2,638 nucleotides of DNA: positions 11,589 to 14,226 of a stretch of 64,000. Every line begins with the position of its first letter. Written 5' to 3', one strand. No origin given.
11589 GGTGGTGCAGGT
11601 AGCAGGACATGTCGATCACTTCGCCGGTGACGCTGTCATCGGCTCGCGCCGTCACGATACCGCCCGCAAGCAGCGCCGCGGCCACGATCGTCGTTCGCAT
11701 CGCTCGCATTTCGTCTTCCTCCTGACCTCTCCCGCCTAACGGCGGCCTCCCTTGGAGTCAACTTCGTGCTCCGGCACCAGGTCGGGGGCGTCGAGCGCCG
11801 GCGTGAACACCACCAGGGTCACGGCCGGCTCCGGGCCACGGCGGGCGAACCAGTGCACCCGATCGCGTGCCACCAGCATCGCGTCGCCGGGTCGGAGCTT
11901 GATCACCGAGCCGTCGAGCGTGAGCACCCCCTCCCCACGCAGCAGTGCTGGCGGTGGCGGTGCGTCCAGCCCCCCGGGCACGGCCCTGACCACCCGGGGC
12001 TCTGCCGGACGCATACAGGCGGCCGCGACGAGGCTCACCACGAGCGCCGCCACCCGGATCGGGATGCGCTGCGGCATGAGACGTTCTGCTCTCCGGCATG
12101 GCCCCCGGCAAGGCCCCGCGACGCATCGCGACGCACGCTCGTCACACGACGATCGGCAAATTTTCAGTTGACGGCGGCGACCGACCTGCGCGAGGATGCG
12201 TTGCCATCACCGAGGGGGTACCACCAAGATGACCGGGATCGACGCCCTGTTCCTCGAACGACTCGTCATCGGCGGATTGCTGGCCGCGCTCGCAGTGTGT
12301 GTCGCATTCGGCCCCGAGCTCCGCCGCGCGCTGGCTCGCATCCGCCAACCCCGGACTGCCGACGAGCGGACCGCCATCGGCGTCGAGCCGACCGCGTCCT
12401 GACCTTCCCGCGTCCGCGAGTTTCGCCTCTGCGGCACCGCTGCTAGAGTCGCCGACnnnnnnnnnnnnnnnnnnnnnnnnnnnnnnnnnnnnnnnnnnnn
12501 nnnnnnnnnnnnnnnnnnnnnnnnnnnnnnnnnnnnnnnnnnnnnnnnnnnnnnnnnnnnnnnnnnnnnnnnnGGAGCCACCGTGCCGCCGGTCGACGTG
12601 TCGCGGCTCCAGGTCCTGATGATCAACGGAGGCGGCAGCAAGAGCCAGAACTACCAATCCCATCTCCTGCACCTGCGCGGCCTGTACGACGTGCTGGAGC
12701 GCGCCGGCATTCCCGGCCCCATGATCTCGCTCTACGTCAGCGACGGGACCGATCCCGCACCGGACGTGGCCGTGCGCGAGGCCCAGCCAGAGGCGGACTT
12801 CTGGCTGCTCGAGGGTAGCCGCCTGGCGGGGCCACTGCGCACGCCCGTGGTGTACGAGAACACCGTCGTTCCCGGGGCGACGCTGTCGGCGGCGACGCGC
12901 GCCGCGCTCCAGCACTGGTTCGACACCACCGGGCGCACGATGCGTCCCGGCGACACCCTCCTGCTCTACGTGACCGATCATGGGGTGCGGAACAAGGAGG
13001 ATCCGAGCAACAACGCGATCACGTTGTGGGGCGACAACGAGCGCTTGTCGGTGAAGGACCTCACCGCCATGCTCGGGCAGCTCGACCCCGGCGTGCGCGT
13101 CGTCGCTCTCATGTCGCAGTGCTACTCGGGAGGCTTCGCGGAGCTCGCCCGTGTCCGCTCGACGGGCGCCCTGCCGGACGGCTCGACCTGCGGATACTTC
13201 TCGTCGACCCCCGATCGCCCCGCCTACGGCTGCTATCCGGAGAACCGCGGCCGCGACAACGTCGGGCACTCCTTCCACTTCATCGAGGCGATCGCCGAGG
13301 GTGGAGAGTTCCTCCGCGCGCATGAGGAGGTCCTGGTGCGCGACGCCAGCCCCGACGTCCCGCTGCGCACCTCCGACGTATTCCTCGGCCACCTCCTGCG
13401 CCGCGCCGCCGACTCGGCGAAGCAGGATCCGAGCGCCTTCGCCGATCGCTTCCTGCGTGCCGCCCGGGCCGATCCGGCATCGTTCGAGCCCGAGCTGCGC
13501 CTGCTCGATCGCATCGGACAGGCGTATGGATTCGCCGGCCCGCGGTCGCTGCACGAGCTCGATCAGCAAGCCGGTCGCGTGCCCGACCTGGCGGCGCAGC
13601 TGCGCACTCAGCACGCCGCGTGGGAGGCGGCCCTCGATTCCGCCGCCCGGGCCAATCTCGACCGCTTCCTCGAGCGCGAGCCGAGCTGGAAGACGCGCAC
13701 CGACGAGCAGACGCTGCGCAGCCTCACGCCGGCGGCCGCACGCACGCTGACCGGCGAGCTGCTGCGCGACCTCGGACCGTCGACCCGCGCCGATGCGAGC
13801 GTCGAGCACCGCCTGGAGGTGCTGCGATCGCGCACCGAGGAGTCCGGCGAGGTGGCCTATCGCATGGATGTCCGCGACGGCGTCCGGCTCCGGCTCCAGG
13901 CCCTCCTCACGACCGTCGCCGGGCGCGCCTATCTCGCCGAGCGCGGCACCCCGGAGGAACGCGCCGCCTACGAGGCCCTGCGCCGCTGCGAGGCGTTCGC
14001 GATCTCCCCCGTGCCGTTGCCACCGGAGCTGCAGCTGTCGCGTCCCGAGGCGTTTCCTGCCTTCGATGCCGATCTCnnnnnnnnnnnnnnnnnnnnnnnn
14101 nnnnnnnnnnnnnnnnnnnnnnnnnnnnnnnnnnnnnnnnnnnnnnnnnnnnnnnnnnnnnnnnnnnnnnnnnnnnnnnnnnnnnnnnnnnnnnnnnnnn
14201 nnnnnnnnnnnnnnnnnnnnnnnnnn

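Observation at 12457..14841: Unusual fusion: legumain/caspase-fold peptidase + PDZ + TlpA-like thioredoxin in one secreted protein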

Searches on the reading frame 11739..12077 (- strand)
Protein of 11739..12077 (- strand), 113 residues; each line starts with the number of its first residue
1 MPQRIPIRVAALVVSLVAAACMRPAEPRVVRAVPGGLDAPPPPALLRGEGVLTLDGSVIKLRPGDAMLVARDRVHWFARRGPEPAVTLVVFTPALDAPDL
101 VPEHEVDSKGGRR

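Call 12: search_protein_families(library=pfam, proteins=[window:11739-12077:-], max_evalue=0.01)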
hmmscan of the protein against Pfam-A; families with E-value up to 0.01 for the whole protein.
window:11739-12077:- (113 aa): 3 families
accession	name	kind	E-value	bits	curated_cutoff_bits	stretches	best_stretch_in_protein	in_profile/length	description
PF07883.17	Cupin_2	-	2.3e-09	37.3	27.2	1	46-91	25-70/70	Cupin domain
PF12852.13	Cupin_6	-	0.004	17.4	26.7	1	44-91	39-88/183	Cupin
PF02311.25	AraC_binding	-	0.0051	17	21.1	1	46-86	30-70/135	AraC-like ligand binding domain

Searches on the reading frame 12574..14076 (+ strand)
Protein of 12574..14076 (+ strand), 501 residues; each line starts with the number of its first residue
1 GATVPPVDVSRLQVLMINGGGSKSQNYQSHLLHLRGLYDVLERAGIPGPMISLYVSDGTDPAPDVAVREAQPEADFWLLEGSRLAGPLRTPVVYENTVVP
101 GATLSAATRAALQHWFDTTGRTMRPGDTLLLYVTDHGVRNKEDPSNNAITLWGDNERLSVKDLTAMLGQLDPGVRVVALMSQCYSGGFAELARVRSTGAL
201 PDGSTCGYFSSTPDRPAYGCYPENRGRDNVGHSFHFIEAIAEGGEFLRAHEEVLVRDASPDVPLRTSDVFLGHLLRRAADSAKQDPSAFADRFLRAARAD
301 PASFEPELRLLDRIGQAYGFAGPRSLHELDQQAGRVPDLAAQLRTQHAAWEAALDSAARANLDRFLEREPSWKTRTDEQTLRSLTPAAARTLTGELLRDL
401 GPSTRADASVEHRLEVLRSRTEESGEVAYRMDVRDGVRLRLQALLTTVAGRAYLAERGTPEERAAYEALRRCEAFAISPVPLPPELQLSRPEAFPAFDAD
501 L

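Call 31: search_protein_representatives(protein=window:12574-14076:+)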
Query: 501 residues. Proteins with E-value up to 0.001 (for the whole library): 1248; up to 1e-10: 617; up to 1e-30: 227. The best 150 are listed.
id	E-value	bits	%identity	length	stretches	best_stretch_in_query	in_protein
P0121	1.8e-178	610.9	56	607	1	2-500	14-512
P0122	1.8e-153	528.4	53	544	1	11-480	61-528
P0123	5.4e-153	526.8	54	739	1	10-498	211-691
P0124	6.3e-137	473.9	50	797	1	5-500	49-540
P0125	3.1e-135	468.3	55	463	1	11-418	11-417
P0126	4.2e-135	467.8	49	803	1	10-500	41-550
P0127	2.7e-130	452.0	45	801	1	2-497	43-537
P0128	3.5e-127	441.7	47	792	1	9-496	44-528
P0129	2.8e-125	435.4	46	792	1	4-500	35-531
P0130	6.5e-124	430.9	48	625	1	6-480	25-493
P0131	1.1e-123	430.2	48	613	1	11-486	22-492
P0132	1.0e-122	427.0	53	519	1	16-393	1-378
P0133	1.9e-122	426.1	48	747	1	7-475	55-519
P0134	3.8e-122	425.1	48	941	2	4-402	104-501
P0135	7.9e-121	420.8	44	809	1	3-500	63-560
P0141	8.2e-117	407.5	46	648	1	11-498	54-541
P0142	4.0e-116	405.3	43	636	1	11-500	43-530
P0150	7.1e-111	388.0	42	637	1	10-495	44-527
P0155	1.0e-107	377.5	42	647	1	4-500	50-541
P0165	1.7e-104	366.9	42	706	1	3-500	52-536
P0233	1.4e-62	228.6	33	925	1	14-495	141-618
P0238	2.4e-59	218.0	30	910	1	13-477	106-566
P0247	6.9e-56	206.6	30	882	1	14-473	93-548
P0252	1.6e-55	205.4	34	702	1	16-476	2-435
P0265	2.2e-51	191.8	33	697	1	6-496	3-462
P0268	2.3e-50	188.4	32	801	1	14-483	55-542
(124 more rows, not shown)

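Call 32: search_protein_families(library=pfam, proteins=[P0142, P0150, P0155, P0165, P0233, P0238, P0247, P0252, P0265, P0268], max_evalue=0.001)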
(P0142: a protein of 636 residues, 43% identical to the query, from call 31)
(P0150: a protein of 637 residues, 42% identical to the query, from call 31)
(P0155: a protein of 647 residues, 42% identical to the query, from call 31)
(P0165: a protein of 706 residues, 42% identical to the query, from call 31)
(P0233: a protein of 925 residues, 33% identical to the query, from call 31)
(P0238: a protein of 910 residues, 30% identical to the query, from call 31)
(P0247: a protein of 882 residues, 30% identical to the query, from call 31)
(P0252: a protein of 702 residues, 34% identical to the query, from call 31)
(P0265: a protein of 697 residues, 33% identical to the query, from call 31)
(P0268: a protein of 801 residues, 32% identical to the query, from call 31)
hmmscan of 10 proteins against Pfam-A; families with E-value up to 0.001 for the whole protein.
P0142 (636 aa): 4 families
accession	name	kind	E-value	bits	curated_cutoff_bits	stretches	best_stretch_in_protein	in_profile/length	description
PF00595.29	PDZ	-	3.8e-06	27.6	23.2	1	538-585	8-51/81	PDZ domain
PF13180.12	PDZ_2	-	1.1e-05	26.1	27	1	541-625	2-78/80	PDZ domain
PF17820.7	PDZ_6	-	4e-05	23.7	27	1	563-584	2-23/54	PDZ domain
PF01650.23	Peptidase_C13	-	8e-05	22.7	22.8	1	45-225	2-172/258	Peptidase C13 family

P0150 (637 aa): 3 families
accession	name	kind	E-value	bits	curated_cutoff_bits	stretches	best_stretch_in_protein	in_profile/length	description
PF01650.23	Peptidase_C13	-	1.1e-07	32.1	22.8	1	47-254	2-192/258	Peptidase C13 family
PF13180.12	PDZ_2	-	1.7e-07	31.9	27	1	543-627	2-75/80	PDZ domain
PF17820.7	PDZ_6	-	7.4e-05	22.9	27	1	567-607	1-41/54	PDZ domain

P0155 (647 aa): 4 families
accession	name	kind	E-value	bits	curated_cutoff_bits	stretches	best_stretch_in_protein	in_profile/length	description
PF17820.7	PDZ_6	-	1.2e-07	31.8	27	1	577-626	2-50/54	PDZ domain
PF01650.23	Peptidase_C13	-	3e-06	27.4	22.8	0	171-270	108-196/258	Peptidase C13 family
PF13180.12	PDZ_2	-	9.7e-06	26.2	27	1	567-641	6-80/80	PDZ domain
PF00595.29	PDZ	-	8.2e-05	23.3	23.2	1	564-626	23-78/81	PDZ domain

P0165 (706 aa): 5 families
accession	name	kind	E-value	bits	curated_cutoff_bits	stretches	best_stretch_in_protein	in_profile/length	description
PF00578.27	AhpC-TSA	-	4.2e-08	33.6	26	1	600-685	28-121/124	AhpC/TSA family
PF00085.26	Thioredoxin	-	4.6e-06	27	23.5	1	599-640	20-63/103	Thioredoxin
PF01650.23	Peptidase_C13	-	8.2e-06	26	22.8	1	97-266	35-192/258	Peptidase C13 family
PF13905.12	Thioredoxin_8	-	0.00052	20.7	27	1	601-683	5-92/94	Thioredoxin-like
PF08534.16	Redoxin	-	0.00072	19.8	26.6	0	601-694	32-137/148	Redoxin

P0233 (925 aa): 10 families
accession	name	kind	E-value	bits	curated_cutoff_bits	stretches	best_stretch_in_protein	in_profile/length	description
PF00578.27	AhpC-TSA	-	1.2e-14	54.7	26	1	799-902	14-122/124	AhpC/TSA family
PF13180.12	PDZ_2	-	3.2e-12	47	27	1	643-733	2-80/80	PDZ domain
PF13905.12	Thioredoxin_8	-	3.4e-12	47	27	1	811-900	2-93/94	Thioredoxin-like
PF08534.16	Redoxin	-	6.5e-12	45.9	26.6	1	801-900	21-127/148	Redoxin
PF17820.7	PDZ_6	-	3.7e-10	39.8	27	1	668-704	1-37/54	PDZ domain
PF00085.26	Thioredoxin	-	8.4e-09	35.8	23.5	1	810-856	18-63/103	Thioredoxin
PF00595.29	PDZ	-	1.4e-06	29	23.2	1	665-697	25-57/81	PDZ domain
PF01650.23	Peptidase_C13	-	3.1e-06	27.3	22.8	1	255-375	110-222/258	Peptidase C13 family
PF13098.12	Thioredoxin_2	-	4.8e-06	27.3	27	1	808-902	3-88/104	Thioredoxin-like domain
PF19805.5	DUF6288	-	0.0002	21.1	26.3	1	667-736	3-79/402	Family of unknown function (DUF6288)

P0238 (910 aa): 8 families
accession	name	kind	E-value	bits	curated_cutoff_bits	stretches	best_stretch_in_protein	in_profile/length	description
PF00578.27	AhpC-TSA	-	3.1e-14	53.4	26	1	779-886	8-121/124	AhpC/TSA family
PF13905.12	Thioredoxin_8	-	2.6e-11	44.2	27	1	797-885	3-93/94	Thioredoxin-like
PF17820.7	PDZ_6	-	8.8e-11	41.8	27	1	630-676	2-47/54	PDZ domain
PF13180.12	PDZ_2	-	1.4e-09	38.6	27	1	614-693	12-79/80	PDZ domain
PF00085.26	Thioredoxin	-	4.5e-08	33.5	23.5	1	795-836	18-58/103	Thioredoxin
PF08534.16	Redoxin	-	7.3e-08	32.8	26.6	1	794-887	27-129/148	Redoxin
PF01650.23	Peptidase_C13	-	3.2e-07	30.6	22.8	1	113-322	8-205/258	Peptidase C13 family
PF00595.29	PDZ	-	3.3e-06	27.8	23.2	1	618-660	23-59/81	PDZ domain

P0247 (882 aa): 10 families
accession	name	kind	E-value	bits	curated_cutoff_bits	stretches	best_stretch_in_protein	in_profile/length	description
PF00578.27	AhpC-TSA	-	5.7e-13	49.3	26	1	752-859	8-121/124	AhpC/TSA family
PF17820.7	PDZ_6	-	9.1e-10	38.6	27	1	614-667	2-54/54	PDZ domain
PF13905.12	Thioredoxin_8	-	2.4e-09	37.8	27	1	773-859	6-94/94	Thioredoxin-like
PF13180.12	PDZ_2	-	1.3e-08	35.4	27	1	591-678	5-80/80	PDZ domain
PF08534.16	Redoxin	-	2.1e-08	34.5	26.6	1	754-860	13-129/148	Redoxin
PF01650.23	Peptidase_C13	-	1.8e-06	28.1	22.8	1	107-319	15-215/258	Peptidase C13 family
PF00085.26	Thioredoxin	-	1.9e-06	28.3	23.5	1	772-807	22-56/103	Thioredoxin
PF00595.29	PDZ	-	6e-05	23.8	23.2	1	593-658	14-73/81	PDZ domain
PF19805.5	DUF6288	-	0.00032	20.4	26.3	1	612-649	3-40/402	Family of unknown function (DUF6288)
PF13098.12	Thioredoxin_2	-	0.00099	19.9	27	0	771-863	8-91/104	Thioredoxin-like domain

P0252 (702 aa): 6 families
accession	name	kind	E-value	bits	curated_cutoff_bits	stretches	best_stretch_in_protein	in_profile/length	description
PF00578.27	AhpC-TSA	-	8.8e-09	35.8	26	1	562-681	1-121/124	AhpC/TSA family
PF13180.12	PDZ_2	-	3.3e-06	27.7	27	1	470-545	2-75/80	PDZ domain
PF00595.29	PDZ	-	5.8e-06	27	23.2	1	468-537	9-80/81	PDZ domain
PF01650.23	Peptidase_C13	-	0.00036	20.6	22.8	1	114-200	109-192/258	Peptidase C13 family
PF13905.12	Thioredoxin_8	-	0.00054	20.7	27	0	586-679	1-92/94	Thioredoxin-like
PF13098.12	Thioredoxin_2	-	0.00087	20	27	0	585-689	4-95/104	Thioredoxin-like domain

P0265 (697 aa): 9 families
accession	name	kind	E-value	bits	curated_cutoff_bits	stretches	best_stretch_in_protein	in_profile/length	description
PF00578.27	AhpC-TSA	-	1.7e-12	47.8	26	1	577-673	6-112/124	AhpC/TSA family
PF17820.7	PDZ_6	-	3.4e-12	46.3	27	1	496-549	2-54/54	PDZ domain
PF13180.12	PDZ_2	-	1.9e-09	38.1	27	1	477-560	2-80/80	PDZ domain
PF08534.16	Redoxin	-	6.1e-09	36.3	26.6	1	585-668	17-105/148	Redoxin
PF13905.12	Thioredoxin_8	-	1.8e-08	35.1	27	1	597-680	4-92/94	Thioredoxin-like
PF00595.29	PDZ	-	5.5e-07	30.3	23.2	1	493-525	26-58/81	PDZ domain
PF13911.12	AhpC-TSA_2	-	0.00021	22.1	27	1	615-669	4-56/114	AhpC/TSA antioxidant enzyme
PF01650.23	Peptidase_C13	-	0.00021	21.4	22.8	1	13-213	4-196/258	Peptidase C13 family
PF00085.26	Thioredoxin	-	0.00046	20.6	23.5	1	597-628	21-54/103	Thioredoxin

P0268 (801 aa): 8 families
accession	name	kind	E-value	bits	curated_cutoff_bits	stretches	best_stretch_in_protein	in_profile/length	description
PF08534.16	Redoxin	-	1.9e-13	50.9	26.6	1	679-792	22-148/148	Redoxin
PF00578.27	AhpC-TSA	-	3.4e-13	50.1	26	1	678-775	18-121/124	AhpC/TSA family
PF13905.12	Thioredoxin_8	-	2.4e-11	44.3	27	1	687-772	3-90/94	Thioredoxin-like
PF00085.26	Thioredoxin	-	8.6e-09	35.8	23.5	1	684-732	17-64/103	Thioredoxin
PF13098.12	Thioredoxin_2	-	6.4e-08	33.3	27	1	687-792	7-104/104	Thioredoxin-like domain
PF13180.12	PDZ_2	-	7e-08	33.1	27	1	562-648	3-80/80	PDZ domain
PF17820.7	PDZ_6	-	1.9e-05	24.7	27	1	584-637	2-54/54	PDZ domain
PF01650.23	Peptidase_C13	-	4.3e-05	23.6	22.8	1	169-292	104-215/258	Peptidase C13 family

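Call 50: find_encoding_contigs(protein=P0150, flank=4000, max_places=2)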
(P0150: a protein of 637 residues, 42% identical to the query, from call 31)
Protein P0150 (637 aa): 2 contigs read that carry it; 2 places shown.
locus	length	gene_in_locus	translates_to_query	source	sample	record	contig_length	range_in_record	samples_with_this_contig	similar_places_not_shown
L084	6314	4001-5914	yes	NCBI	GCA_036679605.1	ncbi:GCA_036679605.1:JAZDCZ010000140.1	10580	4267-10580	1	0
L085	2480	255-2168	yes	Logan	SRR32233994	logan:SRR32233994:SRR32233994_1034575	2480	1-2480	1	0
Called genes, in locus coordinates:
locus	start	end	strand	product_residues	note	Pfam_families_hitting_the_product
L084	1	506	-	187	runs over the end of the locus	-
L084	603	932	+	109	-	PF01638:HxlR, PF12840:HTH_20 (weak)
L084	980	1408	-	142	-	-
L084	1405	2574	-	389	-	-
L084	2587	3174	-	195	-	PF00440:TetR_N, PF16925:TetR_C_13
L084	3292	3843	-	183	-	-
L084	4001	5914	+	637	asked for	PF01650:Peptidase_C13 (weak), PF13180:PDZ_2 (weak)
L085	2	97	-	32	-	?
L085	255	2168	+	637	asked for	PF01650:Peptidase_C13 (weak), PF13180:PDZ_2 (weak)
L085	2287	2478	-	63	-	?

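Call 68: find_encoding_contigs(protein=P0142, flank=5000, max_places=1)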
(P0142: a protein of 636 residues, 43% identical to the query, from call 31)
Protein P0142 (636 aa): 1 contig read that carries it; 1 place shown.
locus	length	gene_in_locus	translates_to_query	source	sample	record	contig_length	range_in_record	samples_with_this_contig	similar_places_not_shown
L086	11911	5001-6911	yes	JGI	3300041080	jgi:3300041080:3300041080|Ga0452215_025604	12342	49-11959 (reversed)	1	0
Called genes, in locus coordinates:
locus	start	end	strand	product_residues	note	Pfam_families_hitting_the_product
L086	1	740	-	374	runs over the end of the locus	?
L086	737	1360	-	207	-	PF00440:TetR_N, PF13305:TetR_C_33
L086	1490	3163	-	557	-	PF18158:AidB_N, PF02770:Acyl-CoA_dh_M, PF00441:Acyl-CoA_dh_1, PF08028:Acyl-CoA_dh_2, PF22924:ACOX_C_alpha1 (weak)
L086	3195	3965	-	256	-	PF00378:ECH_1, PF16113:ECH_2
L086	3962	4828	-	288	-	PF00378:ECH_1 (weak), PF16113:ECH_2, PF00378:ECH_1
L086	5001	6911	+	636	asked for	PF00595:PDZ (weak), PF13180:PDZ_2 (weak)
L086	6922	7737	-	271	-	PF12146:Hydrolase_4, PF00561:Abhydrolase_1, PF12697:Abhydrolase_6, PF20408:Abhydrolase_11 (faint)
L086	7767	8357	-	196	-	PF01521:Fe-S_biosyn, PF01106:NifU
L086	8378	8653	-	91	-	-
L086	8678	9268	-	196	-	-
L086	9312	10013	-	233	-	PF00106:adh_short, PF13561:adh_short_C2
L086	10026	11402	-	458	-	PF02366:PMT (weak), PF13231:PMT_2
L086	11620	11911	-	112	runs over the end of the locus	?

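Call 69: find_encoding_contigs(protein=P0155, flank=5000, max_places=1)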
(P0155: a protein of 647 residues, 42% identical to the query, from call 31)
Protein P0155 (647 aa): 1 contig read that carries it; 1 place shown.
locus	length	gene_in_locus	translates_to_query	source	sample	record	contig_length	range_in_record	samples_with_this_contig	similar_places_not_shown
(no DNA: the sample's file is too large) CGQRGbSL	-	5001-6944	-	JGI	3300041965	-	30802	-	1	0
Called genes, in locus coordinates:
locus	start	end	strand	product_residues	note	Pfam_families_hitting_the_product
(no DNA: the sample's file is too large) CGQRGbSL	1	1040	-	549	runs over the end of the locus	PF12895:ANAPC3 (faint), PF13424:TPR_12 (faint), PF13432:TPR_16 (faint), PF17874:TPR_MalT, PF00196:GerE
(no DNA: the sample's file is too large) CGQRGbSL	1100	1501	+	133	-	PF03960:ArsC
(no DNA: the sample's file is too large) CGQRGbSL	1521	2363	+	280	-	-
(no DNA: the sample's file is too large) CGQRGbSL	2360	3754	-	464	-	PF01566:Nramp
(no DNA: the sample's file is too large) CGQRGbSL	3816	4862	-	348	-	PF00657:Lipase_GDSL, PF13472:Lipase_GDSL_2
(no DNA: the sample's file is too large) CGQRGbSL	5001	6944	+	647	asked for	PF01650:Peptidase_C13 (faint), PF17820:PDZ_6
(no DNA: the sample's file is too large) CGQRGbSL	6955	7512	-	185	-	PF07638:Sigma70_ECF, PF04542:Sigma70_r2, PF08281:Sigma70_r4_2, PF04545:Sigma70_r4 (weak)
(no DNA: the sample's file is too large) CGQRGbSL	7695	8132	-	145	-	-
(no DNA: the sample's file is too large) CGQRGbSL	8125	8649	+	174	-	-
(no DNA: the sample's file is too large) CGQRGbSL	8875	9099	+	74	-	-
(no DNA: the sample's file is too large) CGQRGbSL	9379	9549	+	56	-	-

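Call 70: find_encoding_contigs(protein=P0141, flank=5000, max_places=1)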
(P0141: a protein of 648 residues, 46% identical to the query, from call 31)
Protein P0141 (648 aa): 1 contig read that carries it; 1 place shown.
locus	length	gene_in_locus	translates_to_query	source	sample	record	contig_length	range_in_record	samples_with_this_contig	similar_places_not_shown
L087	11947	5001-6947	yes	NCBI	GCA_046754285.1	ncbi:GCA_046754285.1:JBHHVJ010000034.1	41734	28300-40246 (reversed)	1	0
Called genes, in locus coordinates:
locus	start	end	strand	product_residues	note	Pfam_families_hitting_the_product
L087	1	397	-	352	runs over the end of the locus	PF01292:Ni_hydr_CYTB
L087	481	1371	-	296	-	PF02668:TauD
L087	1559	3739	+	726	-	PF00413:Peptidase_M10, PF13948:DUF4215 (weak)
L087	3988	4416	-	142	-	PF21986:AH_C, PF06094:GGACT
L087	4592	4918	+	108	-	PF01381:HTH_3, PF12844:HTH_19 (weak), PF13560:HTH_31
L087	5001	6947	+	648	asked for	PF13180:PDZ_2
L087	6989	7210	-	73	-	-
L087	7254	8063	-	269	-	PF00106:adh_short, PF01370:Epimerase, PF08659:KR, PF13561:adh_short_C2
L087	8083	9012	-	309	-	PF00781:DAGK_cat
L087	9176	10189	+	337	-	PF01063:Aminotran_4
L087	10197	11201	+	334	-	PF00579:tRNA-synt_1b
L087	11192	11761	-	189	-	PF04191:PEMT, PF04140:ICMT (weak)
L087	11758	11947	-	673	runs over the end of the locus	PF00884:Sulfatase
